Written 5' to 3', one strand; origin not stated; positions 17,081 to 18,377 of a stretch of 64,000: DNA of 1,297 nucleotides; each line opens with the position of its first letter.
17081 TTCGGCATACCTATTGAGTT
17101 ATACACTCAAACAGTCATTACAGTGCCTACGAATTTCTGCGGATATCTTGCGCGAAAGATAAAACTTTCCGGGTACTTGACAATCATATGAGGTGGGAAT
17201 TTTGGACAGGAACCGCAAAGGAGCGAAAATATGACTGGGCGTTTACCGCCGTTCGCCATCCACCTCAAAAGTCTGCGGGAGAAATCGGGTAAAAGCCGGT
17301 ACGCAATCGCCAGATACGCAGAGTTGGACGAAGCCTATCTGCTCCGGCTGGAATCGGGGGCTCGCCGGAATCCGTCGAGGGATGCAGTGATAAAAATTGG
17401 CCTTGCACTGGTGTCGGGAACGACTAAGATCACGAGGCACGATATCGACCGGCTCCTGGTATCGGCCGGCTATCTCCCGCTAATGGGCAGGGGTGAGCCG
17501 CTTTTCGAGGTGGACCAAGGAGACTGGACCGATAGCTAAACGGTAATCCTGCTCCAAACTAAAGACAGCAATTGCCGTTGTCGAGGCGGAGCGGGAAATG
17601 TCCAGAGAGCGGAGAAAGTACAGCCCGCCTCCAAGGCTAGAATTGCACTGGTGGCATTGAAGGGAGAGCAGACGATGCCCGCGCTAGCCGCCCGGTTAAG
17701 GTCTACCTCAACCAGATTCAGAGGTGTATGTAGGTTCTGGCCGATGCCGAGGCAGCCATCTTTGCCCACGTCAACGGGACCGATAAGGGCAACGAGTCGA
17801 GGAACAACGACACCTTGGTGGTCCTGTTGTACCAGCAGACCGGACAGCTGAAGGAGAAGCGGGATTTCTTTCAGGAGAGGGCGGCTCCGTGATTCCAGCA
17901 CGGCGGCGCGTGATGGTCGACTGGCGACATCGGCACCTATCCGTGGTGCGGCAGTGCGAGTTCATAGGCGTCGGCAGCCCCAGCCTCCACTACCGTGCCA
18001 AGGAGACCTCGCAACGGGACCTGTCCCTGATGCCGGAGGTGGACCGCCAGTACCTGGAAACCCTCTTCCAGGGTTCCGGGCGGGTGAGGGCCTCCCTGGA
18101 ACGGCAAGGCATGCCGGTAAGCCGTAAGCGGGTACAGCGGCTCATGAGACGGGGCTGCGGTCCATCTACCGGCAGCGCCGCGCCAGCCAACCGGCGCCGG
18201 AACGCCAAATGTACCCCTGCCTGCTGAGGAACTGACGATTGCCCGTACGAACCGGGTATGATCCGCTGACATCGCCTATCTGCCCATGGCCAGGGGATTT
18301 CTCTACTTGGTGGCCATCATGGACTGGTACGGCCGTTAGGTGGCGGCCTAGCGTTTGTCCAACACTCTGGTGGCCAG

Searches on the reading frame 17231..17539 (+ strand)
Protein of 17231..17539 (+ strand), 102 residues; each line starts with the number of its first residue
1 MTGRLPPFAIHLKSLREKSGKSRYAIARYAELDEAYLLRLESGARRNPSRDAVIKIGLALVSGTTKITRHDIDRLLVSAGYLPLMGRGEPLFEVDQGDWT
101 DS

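Call 9: search_protein_families(library=pfam, proteins=[window:17231-17539:+])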
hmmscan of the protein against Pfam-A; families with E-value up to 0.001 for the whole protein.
window:17231-17539:+ (102 aa): 3 families
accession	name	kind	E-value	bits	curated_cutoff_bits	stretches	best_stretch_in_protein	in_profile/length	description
PF13560.12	HTH_31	-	9.6e-08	32.7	27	1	8-55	2-49/64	Helix-turn-helix domain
PF01381.28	HTH_3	-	2.6e-06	27.8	23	1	12-56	1-44/55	Helix-turn-helix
PF12844.13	HTH_19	-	0.00082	19.7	30.2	0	12-56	4-47/64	Helix-turn-helix domain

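Call 73: search_protein_families(library=ncbifam, proteins=[window:17231-17539:+], max_evalue=0.00001)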
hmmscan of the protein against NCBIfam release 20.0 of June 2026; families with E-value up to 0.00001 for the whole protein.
window:17231-17539:+ (102 aa): 0 families

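Call 74: search_protein_families(library=phrogs, proteins=[window:17231-17539:+], max_evalue=0.00001)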
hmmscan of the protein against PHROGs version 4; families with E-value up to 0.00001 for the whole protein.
window:17231-17539:+ (102 aa): 0 families

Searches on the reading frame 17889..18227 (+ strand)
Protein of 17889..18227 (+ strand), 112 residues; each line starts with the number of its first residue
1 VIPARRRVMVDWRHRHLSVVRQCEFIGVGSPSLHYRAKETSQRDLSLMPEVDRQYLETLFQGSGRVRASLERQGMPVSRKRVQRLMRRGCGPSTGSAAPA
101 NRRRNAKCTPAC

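Call 9: search_protein_families(library=pfam, proteins=[window:17889-18227:+])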
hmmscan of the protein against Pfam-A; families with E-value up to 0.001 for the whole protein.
window:17889-18227:+ (112 aa): 1 family
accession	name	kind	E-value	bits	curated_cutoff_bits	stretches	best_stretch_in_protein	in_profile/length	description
PF13276.12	HTH_21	-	4e-08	33.8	28.1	1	44-88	3-49/60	HTH-like domain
